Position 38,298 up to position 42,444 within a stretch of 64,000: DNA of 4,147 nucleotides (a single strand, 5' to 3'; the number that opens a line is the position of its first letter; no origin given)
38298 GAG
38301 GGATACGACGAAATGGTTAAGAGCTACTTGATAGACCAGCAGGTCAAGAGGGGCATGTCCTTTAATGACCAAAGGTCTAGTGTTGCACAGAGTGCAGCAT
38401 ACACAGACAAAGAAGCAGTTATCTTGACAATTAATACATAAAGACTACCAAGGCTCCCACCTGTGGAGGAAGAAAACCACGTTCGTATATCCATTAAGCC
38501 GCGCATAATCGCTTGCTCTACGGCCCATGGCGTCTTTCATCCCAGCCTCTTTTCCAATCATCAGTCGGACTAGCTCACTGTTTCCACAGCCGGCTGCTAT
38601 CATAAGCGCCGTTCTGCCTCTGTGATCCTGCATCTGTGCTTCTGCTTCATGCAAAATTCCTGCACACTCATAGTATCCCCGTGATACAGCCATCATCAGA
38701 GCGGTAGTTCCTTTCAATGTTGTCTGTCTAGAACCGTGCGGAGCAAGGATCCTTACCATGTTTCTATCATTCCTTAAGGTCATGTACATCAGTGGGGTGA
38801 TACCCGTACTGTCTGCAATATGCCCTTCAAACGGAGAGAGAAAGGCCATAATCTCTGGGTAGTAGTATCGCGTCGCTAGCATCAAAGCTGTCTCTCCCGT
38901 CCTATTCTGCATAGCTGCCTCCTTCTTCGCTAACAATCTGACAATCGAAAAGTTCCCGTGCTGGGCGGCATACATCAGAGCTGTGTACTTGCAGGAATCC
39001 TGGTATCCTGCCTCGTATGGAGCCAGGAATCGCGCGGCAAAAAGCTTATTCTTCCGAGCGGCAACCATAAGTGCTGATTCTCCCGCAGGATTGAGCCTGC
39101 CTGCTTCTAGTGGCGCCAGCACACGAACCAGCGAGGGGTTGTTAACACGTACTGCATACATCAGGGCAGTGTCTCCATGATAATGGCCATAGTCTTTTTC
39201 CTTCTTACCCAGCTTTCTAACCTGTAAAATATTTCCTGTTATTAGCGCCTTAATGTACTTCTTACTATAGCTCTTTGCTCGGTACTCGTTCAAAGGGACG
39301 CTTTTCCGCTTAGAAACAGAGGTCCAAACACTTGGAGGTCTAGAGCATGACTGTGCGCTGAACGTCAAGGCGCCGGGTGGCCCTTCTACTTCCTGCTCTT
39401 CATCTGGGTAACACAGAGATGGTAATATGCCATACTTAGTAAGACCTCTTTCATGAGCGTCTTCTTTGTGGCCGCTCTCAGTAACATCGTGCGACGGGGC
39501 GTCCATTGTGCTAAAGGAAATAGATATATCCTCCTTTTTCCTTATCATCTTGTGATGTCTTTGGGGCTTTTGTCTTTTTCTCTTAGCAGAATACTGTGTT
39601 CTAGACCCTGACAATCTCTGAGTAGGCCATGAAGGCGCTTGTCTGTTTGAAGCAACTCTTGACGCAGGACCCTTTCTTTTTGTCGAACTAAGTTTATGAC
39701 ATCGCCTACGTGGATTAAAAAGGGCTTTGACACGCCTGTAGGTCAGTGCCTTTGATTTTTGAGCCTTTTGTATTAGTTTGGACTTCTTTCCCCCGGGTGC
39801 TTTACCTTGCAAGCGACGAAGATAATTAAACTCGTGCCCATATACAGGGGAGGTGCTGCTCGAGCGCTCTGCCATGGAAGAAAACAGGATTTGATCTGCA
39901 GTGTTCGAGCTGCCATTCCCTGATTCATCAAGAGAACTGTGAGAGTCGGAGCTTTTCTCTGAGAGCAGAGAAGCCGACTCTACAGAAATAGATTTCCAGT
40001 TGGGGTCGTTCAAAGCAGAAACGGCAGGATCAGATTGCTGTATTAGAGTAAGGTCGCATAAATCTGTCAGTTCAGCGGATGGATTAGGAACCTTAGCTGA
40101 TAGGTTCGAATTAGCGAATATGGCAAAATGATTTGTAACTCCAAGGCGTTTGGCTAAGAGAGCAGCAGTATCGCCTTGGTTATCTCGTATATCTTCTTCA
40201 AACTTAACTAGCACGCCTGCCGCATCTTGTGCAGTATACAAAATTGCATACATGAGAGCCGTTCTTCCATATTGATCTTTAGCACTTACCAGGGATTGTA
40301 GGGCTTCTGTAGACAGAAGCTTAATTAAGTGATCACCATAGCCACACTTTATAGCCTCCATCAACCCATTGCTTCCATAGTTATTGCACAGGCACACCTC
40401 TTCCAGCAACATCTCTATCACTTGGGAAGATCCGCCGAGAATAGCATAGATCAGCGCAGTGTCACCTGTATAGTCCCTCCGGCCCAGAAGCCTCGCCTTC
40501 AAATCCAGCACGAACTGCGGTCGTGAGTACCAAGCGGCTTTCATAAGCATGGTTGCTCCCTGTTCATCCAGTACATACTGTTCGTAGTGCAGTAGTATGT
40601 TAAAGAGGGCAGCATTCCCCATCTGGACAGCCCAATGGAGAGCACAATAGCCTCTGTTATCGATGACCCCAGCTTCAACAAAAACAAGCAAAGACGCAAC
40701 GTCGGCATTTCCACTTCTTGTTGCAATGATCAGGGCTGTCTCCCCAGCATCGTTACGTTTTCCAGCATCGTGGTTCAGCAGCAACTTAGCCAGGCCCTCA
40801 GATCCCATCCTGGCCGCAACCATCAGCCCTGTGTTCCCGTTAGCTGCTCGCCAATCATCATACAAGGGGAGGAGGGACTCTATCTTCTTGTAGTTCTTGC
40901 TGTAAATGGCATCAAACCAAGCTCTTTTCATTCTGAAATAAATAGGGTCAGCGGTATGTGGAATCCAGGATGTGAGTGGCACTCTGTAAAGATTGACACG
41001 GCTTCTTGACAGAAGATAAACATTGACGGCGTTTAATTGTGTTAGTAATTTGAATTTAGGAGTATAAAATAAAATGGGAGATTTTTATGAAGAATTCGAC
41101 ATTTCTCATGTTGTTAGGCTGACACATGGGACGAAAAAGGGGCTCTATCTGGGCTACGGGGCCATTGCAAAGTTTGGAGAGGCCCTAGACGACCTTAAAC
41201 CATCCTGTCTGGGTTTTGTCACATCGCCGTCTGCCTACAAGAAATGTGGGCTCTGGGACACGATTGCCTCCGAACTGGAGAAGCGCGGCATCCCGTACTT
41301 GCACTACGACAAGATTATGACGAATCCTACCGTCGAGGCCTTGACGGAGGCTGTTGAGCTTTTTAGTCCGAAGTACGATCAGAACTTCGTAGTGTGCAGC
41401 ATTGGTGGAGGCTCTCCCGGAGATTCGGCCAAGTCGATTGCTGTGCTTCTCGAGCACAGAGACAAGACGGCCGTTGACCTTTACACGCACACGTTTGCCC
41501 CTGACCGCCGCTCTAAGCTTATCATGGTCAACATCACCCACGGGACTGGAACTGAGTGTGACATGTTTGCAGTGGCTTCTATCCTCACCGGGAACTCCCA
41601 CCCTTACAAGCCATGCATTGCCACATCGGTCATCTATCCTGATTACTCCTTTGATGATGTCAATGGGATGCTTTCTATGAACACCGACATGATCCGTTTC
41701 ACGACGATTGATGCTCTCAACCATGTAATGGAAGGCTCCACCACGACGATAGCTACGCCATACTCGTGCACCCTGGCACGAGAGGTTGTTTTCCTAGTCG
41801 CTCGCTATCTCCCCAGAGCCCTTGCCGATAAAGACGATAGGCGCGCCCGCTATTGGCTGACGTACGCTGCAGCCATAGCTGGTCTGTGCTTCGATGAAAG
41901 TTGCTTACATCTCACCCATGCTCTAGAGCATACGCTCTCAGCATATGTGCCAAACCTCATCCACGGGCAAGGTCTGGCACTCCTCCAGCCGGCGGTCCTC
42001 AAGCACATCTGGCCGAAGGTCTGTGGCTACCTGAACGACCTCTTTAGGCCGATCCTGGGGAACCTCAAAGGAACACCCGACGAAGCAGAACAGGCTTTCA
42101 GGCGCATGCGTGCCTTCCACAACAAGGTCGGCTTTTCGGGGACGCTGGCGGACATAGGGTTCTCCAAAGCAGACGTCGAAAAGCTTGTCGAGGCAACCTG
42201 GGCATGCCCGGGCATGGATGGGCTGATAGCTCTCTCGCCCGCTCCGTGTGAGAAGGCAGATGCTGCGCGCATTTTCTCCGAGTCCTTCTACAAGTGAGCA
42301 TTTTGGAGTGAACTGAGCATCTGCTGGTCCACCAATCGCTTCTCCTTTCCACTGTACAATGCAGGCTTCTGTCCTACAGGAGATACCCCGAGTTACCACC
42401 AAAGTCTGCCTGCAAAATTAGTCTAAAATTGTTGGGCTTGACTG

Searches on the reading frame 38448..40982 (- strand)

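Call 17: search_protein_families(library=pfam, proteins=[window:38448-40982:-], max_evalue=0.001)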
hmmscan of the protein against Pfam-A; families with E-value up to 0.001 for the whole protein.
window:38448-40982:- (845 aa): 5 families
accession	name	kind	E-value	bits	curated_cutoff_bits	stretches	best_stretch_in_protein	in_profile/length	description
PF12796.13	Ank_2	-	1.2e-72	241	27.3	7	638-715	1-79/90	Ankyrin repeats (3 copies)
PF00023.36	Ank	-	9.9e-41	135.9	21.1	0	666-686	3-23/33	Ankyrin repeat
PF13857.12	Ank_5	-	7.1e-37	125.5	27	2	659-703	10-56/56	Ankyrin repeats (many copies)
PF13637.12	Ank_4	-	6.6e-33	112.5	22.7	3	638-684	1-49/50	Ankyrin repeats (many copies)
PF13606.12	Ank_3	-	1.3e-32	108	22.3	0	664-687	1-24/30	Ankyrin repeat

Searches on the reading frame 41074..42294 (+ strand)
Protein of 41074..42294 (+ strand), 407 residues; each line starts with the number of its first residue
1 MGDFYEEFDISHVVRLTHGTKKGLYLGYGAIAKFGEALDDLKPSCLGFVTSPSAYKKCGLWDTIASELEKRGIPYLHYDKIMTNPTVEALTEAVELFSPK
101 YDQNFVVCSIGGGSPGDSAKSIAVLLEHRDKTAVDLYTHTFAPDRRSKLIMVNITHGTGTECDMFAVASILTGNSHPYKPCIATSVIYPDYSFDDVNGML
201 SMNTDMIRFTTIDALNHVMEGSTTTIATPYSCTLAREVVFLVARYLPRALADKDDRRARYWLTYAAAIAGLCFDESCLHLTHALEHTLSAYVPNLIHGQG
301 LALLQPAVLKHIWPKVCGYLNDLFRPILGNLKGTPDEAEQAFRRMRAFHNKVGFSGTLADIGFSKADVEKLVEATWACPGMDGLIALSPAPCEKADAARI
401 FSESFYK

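Call 17: search_protein_families(library=pfam, proteins=[window:41074-42294:+], max_evalue=0.001)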
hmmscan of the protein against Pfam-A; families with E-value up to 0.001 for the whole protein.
window:41074-42294:+ (407 aa): 2 families
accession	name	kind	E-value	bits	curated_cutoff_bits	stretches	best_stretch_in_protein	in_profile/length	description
PF25137.1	ADH_Fe_C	-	1.6e-28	100.2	27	1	210-403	4-192/194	Fe-containing alcohol dehydrogenase family, C-terminal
PF00465.25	Fe-ADH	-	1.7e-25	90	31.3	1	25-195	5-167/168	Iron-containing alcohol dehydrogenase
